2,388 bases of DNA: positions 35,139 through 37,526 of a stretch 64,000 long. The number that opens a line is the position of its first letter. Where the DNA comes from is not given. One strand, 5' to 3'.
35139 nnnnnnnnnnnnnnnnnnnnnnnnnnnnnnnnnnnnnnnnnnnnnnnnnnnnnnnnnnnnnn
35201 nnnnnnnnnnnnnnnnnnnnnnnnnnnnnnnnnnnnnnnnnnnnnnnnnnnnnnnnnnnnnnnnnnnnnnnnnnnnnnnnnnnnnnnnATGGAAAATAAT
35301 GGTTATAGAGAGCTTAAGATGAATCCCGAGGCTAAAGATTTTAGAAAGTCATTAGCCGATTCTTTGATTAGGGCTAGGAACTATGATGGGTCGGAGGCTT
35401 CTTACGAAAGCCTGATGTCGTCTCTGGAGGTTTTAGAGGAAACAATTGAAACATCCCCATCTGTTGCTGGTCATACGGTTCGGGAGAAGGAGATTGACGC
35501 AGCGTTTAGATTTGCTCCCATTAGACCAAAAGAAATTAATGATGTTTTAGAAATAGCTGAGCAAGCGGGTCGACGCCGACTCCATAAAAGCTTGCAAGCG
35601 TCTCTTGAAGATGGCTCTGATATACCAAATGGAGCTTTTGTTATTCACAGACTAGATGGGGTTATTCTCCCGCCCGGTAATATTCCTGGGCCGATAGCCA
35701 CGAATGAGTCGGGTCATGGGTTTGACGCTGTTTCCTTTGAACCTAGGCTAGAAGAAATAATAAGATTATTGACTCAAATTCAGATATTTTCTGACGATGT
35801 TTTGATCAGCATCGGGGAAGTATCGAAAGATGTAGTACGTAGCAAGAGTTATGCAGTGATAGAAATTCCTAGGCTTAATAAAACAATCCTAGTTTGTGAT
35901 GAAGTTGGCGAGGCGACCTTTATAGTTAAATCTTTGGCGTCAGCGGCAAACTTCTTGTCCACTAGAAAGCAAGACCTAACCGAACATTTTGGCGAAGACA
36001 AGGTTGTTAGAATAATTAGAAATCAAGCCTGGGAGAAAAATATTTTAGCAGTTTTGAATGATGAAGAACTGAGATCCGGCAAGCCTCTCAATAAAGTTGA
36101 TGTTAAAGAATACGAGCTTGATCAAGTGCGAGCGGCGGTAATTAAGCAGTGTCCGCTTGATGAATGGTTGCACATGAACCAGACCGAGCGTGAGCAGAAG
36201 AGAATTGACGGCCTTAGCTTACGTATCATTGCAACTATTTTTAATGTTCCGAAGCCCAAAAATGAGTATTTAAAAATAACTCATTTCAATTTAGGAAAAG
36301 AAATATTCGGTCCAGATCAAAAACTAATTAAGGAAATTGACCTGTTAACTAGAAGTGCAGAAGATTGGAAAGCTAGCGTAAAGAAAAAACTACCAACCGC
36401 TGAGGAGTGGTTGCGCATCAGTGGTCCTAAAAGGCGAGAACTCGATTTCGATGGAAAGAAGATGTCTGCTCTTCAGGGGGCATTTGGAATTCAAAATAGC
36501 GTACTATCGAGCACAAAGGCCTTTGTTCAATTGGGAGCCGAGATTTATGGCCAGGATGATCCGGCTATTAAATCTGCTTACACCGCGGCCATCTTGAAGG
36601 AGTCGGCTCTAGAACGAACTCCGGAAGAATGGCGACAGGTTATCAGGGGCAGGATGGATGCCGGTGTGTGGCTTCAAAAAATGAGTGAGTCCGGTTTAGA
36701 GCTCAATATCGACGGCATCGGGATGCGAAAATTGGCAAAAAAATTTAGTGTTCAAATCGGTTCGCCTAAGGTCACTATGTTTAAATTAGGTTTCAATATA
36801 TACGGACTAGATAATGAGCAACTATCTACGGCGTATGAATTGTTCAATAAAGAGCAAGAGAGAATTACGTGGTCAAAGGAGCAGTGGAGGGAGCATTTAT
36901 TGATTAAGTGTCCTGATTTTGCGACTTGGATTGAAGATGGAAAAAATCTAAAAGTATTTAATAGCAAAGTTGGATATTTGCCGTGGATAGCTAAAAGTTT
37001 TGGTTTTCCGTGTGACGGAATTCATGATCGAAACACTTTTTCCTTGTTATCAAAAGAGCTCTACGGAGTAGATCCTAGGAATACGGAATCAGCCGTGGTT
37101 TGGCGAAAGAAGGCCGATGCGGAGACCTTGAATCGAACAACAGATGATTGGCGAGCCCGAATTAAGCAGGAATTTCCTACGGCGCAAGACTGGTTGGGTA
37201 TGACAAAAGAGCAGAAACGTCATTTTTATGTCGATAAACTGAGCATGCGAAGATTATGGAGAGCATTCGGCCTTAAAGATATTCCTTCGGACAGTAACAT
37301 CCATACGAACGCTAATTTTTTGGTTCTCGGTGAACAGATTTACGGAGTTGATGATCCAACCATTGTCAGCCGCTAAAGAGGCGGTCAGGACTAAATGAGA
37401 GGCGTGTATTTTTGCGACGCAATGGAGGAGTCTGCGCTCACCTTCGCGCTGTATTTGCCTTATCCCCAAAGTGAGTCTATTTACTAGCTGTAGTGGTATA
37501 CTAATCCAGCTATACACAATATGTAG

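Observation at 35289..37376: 695-aa protein with five tandem ~90-aa repeats of an undescribed Trp/Gly-rich module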

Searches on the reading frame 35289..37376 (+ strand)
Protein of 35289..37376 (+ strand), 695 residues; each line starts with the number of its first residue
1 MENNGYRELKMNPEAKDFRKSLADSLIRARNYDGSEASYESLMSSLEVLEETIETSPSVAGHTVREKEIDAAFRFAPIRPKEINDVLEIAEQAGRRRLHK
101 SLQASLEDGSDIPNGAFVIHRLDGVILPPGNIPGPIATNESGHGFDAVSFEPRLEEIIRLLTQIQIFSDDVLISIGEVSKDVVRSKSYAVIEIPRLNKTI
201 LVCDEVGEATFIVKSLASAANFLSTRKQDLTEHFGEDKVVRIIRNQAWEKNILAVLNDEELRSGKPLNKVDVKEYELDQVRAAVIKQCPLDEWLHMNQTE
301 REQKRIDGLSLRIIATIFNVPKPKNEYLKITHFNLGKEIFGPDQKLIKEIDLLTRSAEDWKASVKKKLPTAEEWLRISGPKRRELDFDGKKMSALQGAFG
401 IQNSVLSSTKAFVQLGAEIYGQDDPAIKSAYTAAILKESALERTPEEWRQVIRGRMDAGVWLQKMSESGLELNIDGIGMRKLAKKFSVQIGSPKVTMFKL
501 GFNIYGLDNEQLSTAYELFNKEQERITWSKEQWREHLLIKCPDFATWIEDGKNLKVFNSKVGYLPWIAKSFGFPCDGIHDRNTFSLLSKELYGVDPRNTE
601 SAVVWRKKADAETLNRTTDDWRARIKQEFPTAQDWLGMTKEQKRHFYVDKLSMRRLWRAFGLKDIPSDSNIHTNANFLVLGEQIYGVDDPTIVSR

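Call 4: search_protein_families(library=pfam, proteins=[window:35289-37376:+], max_evalue=1)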
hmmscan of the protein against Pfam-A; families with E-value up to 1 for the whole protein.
window:35289-37376:+ (695 aa): 2 families
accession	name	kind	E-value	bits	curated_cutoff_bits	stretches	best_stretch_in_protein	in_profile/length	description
PF05137.18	PilN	-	0.037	14.5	22.8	1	455-479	9-33/78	Fimbrial assembly protein (PilN)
PF13959.11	CTE_SPB4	-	0.063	13.7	27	0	641-667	25-51/52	ATP-dependent rRNA helicase SPB4-like, C-terminal extension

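Call 5: find_homologous_proteins(query=window:35289-37373:+, max_evalue=0.001)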
Query window:35289-37373:+ (695 aa): 5 proteins with E <= 0.001 among 8000 candidates.
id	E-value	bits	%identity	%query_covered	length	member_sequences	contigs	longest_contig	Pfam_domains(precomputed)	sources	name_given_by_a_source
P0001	0.0e+0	1573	100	100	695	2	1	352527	-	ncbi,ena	-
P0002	2.0e-70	256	29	79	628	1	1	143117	-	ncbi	-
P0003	1.9e-53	200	28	97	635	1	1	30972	PF13959.12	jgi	jgi:hypothetical protein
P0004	1.1e-46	178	26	97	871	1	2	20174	-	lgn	-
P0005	1.2e-39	154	30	61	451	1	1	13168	-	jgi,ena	-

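Call 6: search_protein_families(library=ncbifam, proteins=[window:35289-37373:+], max_evalue=1)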
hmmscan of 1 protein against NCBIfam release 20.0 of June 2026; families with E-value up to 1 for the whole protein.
window:35289-37373:+ (695 aa): 0 families

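Call 7: search_solved_structures(query=window:35289-37373:+, max_evalue=10)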
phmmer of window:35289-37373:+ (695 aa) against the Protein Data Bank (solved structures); distinct sequences matched with E-value up to 10: 8.
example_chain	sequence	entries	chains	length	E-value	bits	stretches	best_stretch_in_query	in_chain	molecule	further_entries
3uob_A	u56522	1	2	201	1.2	10.3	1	583-636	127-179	G/T mismatch-specific thymine DNA glycosylase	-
3uo7_A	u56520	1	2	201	1.2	10.3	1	583-636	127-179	G/T mismatch-specific thymine DNA glycosylase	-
2rba_A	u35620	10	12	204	1.3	10.3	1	583-636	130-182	G/T mismatch-specific thymine DNA glycosylase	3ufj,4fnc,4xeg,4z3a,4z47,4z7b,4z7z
4jgc_A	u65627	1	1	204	1.3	10.3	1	583-636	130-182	G/T mismatch-specific thymine DNA glycosylase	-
9lhp_A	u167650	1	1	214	1.3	10.2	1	583-636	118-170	G/T mismatch-specific thymine DNA glycosylase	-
1wyw_A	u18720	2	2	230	1.5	10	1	583-636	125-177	G/T mismatch-specific thymine DNA glycosylase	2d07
5ff8_A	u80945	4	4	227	1.5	10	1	583-636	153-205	G/T mismatch-specific thymine DNA glycosylase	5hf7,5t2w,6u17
6u15_A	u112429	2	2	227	1.5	10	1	583-636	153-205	G/T mismatch-specific thymine DNA glycosylase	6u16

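Call 20: search_protein_representatives(alignment_id=A1)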
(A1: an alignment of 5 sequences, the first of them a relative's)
Query: 5 sequences, 674 profile positions. Proteins with E-value up to 0.001 (for the whole library): 1173; up to 1e-10: 639; up to 1e-30: 237. The best 150 are listed.
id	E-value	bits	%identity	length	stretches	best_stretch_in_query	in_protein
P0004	3.0e-284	960.9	-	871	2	1-669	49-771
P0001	1.8e-282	955.1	-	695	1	7-673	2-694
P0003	4.5e-258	874.5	-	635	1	14-674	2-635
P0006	3.0e-248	842.0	-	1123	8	113-450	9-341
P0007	8.3e-240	814.1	-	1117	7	8-439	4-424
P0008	7.9e-212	721.6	-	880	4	19-440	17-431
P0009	3.6e-200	683.1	-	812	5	19-450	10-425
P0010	4.5e-187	639.8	-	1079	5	15-444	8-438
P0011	2.1e-178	611.2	-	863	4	15-440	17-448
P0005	9.0e-177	605.8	-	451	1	1-440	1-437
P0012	3.7e-175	600.5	-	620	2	1-441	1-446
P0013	4.1e-170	583.8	-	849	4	13-456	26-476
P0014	9.8e-170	582.5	-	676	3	22-439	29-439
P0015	1.2e-166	572.4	-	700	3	17-444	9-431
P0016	3.5e-165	567.5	-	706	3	51-447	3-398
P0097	1.8e-77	277.6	-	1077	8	548-666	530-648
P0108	1.5e-71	258.1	-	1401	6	285-484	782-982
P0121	4.1e-66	240.1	-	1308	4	294-666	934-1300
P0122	1.2e-65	238.6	-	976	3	521-666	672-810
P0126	2.7e-64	234.1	-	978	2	282-664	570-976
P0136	3.9e-59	217.0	-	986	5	281-439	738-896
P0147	1.3e-53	198.8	-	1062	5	268-439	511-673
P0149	7.2e-52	193.0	-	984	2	282-664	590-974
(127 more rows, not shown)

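Call 21: search_protein_families(library=pfam, proteins=[P0108, P0121, P0126, P0136, P0147, P0149, P0122, P0097, P0006], max_evalue=0.01)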
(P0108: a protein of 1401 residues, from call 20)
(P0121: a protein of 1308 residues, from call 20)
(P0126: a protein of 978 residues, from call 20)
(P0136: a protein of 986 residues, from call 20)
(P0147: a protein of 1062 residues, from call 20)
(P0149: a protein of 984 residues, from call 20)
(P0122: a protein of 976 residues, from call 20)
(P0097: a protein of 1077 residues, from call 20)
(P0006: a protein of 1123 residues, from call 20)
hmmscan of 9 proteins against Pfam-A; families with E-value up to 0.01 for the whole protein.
P0108 (1401 aa): 6 families
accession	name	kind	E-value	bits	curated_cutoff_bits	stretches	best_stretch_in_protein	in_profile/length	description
PF04851.21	ResIII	-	7.1e-17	62.2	22.5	1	45-226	3-162/164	Type III restriction enzyme, res subunit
PF00270.35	DEAD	-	2.3e-09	37.6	26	1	73-187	21-146/167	DEAD/DEAH box helicase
PF00271.37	Helicase_C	-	1.7e-07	31.9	23.5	1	306-415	8-109/110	Helicase conserved C-terminal domain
PF18766.7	SWI2_SNF2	-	6.4e-05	23.2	26.7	1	50-182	2-141/221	SWI2/SNF2 ATPase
PF08281.18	Sigma70_r4_2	-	0.0006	19.9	25.7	0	1346-1385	4-44/54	Sigma-70, region 4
PF13384.12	HTH_23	-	0.0013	19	24.6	0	1357-1396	7-45/50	Homeodomain-like domain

P0121 (1308 aa): 6 families
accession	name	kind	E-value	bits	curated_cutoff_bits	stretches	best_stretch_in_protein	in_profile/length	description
PF04851.21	ResIII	-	1.3e-13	51.6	22.5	1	97-242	4-142/164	Type III restriction enzyme, res subunit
PF00270.35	DEAD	-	1.1e-09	38.7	26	1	99-250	2-142/167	DEAD/DEAH box helicase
PF00271.37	Helicase_C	-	5.2e-07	30.3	23.5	1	413-506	19-108/110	Helicase conserved C-terminal domain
PF22326.1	MMS21_N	-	2.4e-05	24.8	27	0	1150-1189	39-78/103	E3 SUMO-protein ligase MMS21, N-terminal domain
PF16068.10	DUF4810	-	0.00014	22.7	34.7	0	879-914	46-81/85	Domain of unknown function (DUF4810)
PF16417.11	CNOT1_TTP_bind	-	0.0019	17.8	27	0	1067-1112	27-72/189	CCR4-NOT transcription complex subunit 1 TTP binding domain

P0126 (978 aa): 5 families
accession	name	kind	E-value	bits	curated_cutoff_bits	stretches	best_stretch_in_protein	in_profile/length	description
PF04851.21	ResIII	-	9.9e-09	35.8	22.5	1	46-191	2-141/164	Type III restriction enzyme, res subunit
PF00270.35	DEAD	-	3.9e-06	27.1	26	1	86-203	20-145/167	DEAD/DEAH box helicase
PF12964.13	DUF3853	-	6.9e-05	23.4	22.1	0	828-871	16-59/97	Protein of unknown function (DUF3853)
PF00271.37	Helicase_C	-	0.0018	19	23.5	1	325-427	11-109/110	Helicase conserved C-terminal domain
PF22679.2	T1R_D3-like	-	0.0096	16.8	27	0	373-430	89-146/158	Type I restriction enzyme subunit R domain 3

P0136 (986 aa): 4 families
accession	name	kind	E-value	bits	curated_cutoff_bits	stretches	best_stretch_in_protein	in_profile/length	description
PF04851.21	ResIII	-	2.2e-16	60.7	22.5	1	71-231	2-163/164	Type III restriction enzyme, res subunit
PF00271.37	Helicase_C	-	9.3e-08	32.7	23.5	1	308-409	10-110/110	Helicase conserved C-terminal domain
PF00270.35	DEAD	-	0.00026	21.2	26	1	101-231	20-161/167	DEAD/DEAH box helicase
PF18766.7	SWI2_SNF2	-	0.0065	16.6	26.7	0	172-258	110-184/221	SWI2/SNF2 ATPase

P0147 (1062 aa): 6 families
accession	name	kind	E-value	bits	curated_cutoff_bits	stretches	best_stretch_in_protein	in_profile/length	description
PF04851.21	ResIII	-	1.6e-19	70.8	22.5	1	70-238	5-163/164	Type III restriction enzyme, res subunit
PF00271.37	Helicase_C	-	1.6e-13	51.3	23.5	1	315-417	9-108/110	Helicase conserved C-terminal domain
PF00270.35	DEAD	-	1.5e-09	38.3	26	1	95-238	19-161/167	DEAD/DEAH box helicase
PF20595.4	pAdhesive_6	-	6.7e-08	32.6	27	0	594-636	30-76/165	Putative adhesive domain (group 6)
PF05491.19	RuvB_C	-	8.2e-06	26.1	24.7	0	628-647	17-36/72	RuvB C-terminal winged helix domain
PF03276.19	Gag_spuma_N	-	8.2e-05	23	25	0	946-981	6-41/142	Spumavirus gag protein, N-terminal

P0149 (984 aa): 6 families
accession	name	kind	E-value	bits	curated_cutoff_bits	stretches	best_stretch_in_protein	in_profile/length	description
PF04851.21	ResIII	-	4.4e-20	72.7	22.5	1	85-233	2-163/164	Type III restriction enzyme, res subunit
PF00271.37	Helicase_C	-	3.5e-10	40.5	23.5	1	323-414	18-109/110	Helicase conserved C-terminal domain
PF00270.35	DEAD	-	4.2e-07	30.3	26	1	115-233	20-161/167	DEAD/DEAH box helicase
PF18766.7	SWI2_SNF2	-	7e-07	29.6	26.7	1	91-264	2-188/221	SWI2/SNF2 ATPase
PF25812.1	RAD24_helical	-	8e-05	23.2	27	0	880-916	1-36/121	Checkpoint protein RAD24-like, helical bundle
PF22679.2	T1R_D3-like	-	0.0061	17.4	27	0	350-417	82-146/158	Type I restriction enzyme subunit R domain 3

P0122 (976 aa): 5 families
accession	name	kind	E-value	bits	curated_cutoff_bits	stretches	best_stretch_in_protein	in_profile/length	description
PF04851.21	ResIII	-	1.2e-18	68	22.5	1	89-271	3-163/164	Type III restriction enzyme, res subunit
PF00270.35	DEAD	-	7.5e-11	42.5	26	1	117-276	19-166/167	DEAD/DEAH box helicase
PF18766.7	SWI2_SNF2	-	5e-09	36.6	26.7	1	94-325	2-213/221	SWI2/SNF2 ATPase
PF00271.37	Helicase_C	-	5.3e-06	27.1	23.5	1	363-457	19-108/110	Helicase conserved C-terminal domain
PF13959.11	CTE_SPB4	-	0.0023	18.3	27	0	841-867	24-50/52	ATP-dependent rRNA helicase SPB4-like, C-terminal extension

P0097 (1077 aa): 7 families
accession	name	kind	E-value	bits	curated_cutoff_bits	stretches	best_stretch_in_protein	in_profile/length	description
PF04851.21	ResIII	-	7.9e-20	71.8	22.5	1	56-235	3-163/164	Type III restriction enzyme, res subunit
PF00270.35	DEAD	-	4e-10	40.1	26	1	83-235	19-161/167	DEAD/DEAH box helicase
PF00271.37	Helicase_C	-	9.1e-10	39.2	23.5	1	311-405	7-99/110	Helicase conserved C-terminal domain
PF09848.15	SLFN-g3_helicase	-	0.0012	18.7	24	1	87-200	10-111/354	Schlafen group 3, DNA/RNA helicase domain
PF18773.7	Importin_rep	-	0.0033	17.6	33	0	843-864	3-24/40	Importin 13 repeat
PF13834.11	DUF4193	-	0.0046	17.8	25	0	1000-1051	14-66/98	Domain of unknown function (DUF4193)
PF13401.12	AAA_22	-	0.0051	17.6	27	0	86-197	13-102/130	AAA domain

P0006 (1123 aa): 0 families

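Call 31: find_homologous_proteins(query=A3, max_evalue=1e-10)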
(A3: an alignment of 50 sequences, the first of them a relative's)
Query A3 (50 sequences) (695 aa, profile of the alignment): 5 proteins with E <= 1e-10 among 8000 candidates.
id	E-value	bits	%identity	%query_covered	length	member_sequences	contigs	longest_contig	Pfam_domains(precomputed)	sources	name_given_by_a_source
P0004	2.0e-207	709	26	97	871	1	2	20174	-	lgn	-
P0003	2.0e-204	699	28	97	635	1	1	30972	PF13959.12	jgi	jgi:hypothetical protein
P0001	1.1e-188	647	100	100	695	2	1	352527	-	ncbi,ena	-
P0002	1.4e-178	614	29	79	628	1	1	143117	-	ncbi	-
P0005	6.9e-145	502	30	61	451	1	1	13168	-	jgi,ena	-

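Call 36: find_encoding_contigs(protein=P0001, flank=6000, max_places=3)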
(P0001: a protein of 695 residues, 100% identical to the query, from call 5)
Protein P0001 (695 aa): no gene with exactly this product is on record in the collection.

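Call 37: find_encoding_contigs(protein=P0002, flank=8000, max_places=3)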
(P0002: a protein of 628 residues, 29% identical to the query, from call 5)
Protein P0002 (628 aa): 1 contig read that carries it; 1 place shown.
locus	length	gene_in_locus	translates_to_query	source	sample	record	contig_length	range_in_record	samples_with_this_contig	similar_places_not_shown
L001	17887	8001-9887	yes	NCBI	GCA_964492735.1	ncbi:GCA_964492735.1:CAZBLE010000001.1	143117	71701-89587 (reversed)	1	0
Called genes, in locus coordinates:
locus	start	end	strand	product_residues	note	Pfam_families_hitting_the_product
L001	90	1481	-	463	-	PF00772:DnaB, PF13481:AAA_25, PF03796:DnaB_C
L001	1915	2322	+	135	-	PF03713:DUF305, PF13628:DUF4142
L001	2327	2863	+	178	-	PF01625:PMSR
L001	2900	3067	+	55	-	-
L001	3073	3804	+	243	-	-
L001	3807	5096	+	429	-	PF01336:tRNA_anti-codon, PF00152:tRNA-synt_2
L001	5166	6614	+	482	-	PF01336:tRNA_anti-codon, PF00152:tRNA-synt_2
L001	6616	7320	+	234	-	PF02616:SMC_ScpA, PF04824:Rad21_Rec8 (faint)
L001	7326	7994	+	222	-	PF04079:SMC_ScpB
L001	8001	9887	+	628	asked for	-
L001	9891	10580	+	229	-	PF01479:S4, PF00849:PseudoU_synth_2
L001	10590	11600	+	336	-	PF00768:Peptidase_S11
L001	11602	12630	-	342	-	PF00535:Glycos_transf_2, PF10111:Glyco_tranf_2_2, PF13641:Glyco_tranf_2_3 (weak)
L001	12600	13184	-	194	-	PF09335:VTT_dom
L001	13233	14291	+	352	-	PF00044:Gp_dh_N, PF02800:Gp_dh_C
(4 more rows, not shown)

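Call 38: find_encoding_contigs(protein=P0003, flank=8000, max_places=3)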
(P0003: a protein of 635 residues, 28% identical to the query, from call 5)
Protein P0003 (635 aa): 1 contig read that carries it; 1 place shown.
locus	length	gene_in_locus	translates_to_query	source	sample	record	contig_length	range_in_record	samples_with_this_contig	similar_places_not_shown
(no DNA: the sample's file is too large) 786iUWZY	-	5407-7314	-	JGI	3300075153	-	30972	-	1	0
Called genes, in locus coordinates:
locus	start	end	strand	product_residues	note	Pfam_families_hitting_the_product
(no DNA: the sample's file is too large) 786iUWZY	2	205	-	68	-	?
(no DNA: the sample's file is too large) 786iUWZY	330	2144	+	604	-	PF00009:GTP_EFTU, PF14492:EFG_III (faint), PF00071:Ras (weak), PF03144:GTP_EFTU_D2, PF00679:EFG_C, PF06421:LepA_C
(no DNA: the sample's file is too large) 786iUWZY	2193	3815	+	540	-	PF00496:SBP_bac_5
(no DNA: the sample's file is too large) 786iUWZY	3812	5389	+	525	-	PF00672:HAMP, PF07228:SpoIIE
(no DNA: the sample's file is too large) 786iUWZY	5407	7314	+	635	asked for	PF13959:CTE_SPB4 (faint)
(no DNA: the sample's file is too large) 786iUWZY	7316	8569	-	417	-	PF00464:SHMT, PF00155:Aminotran_1_2 (weak)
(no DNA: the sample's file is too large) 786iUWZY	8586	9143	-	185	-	PF01812:5-FTHF_cyc-lig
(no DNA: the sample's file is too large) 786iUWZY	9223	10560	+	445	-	PF03448:MgtE_N, PF14841:FliG_M (faint), PF00571:CBS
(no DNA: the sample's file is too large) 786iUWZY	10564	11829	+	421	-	PF01566:Nramp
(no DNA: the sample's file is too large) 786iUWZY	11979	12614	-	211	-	-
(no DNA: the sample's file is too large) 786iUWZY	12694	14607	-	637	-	PF13292:DXP_synthase_N, PF00456:Transketolase_N, PF00676:E1_dh, PF02775:TPP_enzyme_C (weak), PF02779:Transket_pyr, PF02780:Transketolase_C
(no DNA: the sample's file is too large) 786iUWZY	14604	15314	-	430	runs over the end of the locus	PF00342:PGI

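Call 39: find_encoding_contigs(protein=P0004, flank=8000, max_places=3)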
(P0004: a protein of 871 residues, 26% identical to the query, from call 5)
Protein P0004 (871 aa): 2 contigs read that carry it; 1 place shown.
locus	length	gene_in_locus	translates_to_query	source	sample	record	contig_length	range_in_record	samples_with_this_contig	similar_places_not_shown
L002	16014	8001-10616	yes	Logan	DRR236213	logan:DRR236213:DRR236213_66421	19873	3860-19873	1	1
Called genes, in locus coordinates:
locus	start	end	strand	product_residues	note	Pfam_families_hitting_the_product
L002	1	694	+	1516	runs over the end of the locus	?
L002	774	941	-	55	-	-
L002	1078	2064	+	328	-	PF01145:Band_7, PF13421:Band_7_1 (weak)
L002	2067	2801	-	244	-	PF00300:His_Phos_1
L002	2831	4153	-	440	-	PF12917:YfbR-like, PF13023:HD_3, PF01966:HD (weak)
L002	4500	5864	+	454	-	PF02403:Seryl_tRNA_N, PF00587:tRNA-synt_2b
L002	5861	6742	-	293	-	PF04294:VanW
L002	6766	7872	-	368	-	PF13167:GTP-bdg_N, PF16360:GTP-bdg_M, PF01926:MMR_HSR1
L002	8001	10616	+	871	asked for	-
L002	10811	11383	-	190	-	PF01872:RibD_C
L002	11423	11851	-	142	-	-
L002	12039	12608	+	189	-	PF05213:Corona_NS2A (faint), PF10469:AKAP7_NLS, PF02834:LigT_PEase (faint), PF13563:2_5_RNA_ligase2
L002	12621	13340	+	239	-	PF01551:Peptidase_M23 (weak)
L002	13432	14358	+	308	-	-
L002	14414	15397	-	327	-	-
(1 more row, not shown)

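Call 40: find_encoding_contigs(protein=P0005, flank=8000, max_places=3)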
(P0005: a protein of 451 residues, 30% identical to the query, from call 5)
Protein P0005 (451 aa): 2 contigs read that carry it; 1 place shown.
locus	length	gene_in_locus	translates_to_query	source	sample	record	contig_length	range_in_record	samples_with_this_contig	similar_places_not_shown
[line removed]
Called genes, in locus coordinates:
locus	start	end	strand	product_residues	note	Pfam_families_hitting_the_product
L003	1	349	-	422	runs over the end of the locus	PF00464:SHMT, PF00155:Aminotran_1_2 (weak)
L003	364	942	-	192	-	PF01812:5-FTHF_cyc-lig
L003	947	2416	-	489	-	PF05496:RuvB_N (faint), PF13177:DNA_pol3_delta2, PF13604:AAA_30 (weak), PF00004:AAA, PF07728:AAA_5, PF13401:AAA_22 (weak), PF22608:DNAX_ATPase_lid, PF12169:DNA_pol3_gamma3 (faint)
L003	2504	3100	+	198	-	PF13462:Thioredoxin_4, PF01323:DSBA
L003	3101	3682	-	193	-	-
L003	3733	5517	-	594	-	-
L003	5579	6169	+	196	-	PF06559:DCD_N (weak), PF22769:DCD, PF22569:DCD_C (weak), PF00692:dUTPase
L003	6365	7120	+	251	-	PF07963:N_methyl (weak)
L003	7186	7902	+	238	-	PF00849:PseudoU_synth_2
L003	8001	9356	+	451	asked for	-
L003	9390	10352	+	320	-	PF00579:tRNA-synt_1b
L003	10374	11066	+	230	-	-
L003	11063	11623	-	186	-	?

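Call 48: search_protein_families(library=phrogs, proteins=[window:35289-37373:+], max_evalue=0.1)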
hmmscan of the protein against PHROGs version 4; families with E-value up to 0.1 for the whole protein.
window:35289-37373:+ (695 aa): 0 families
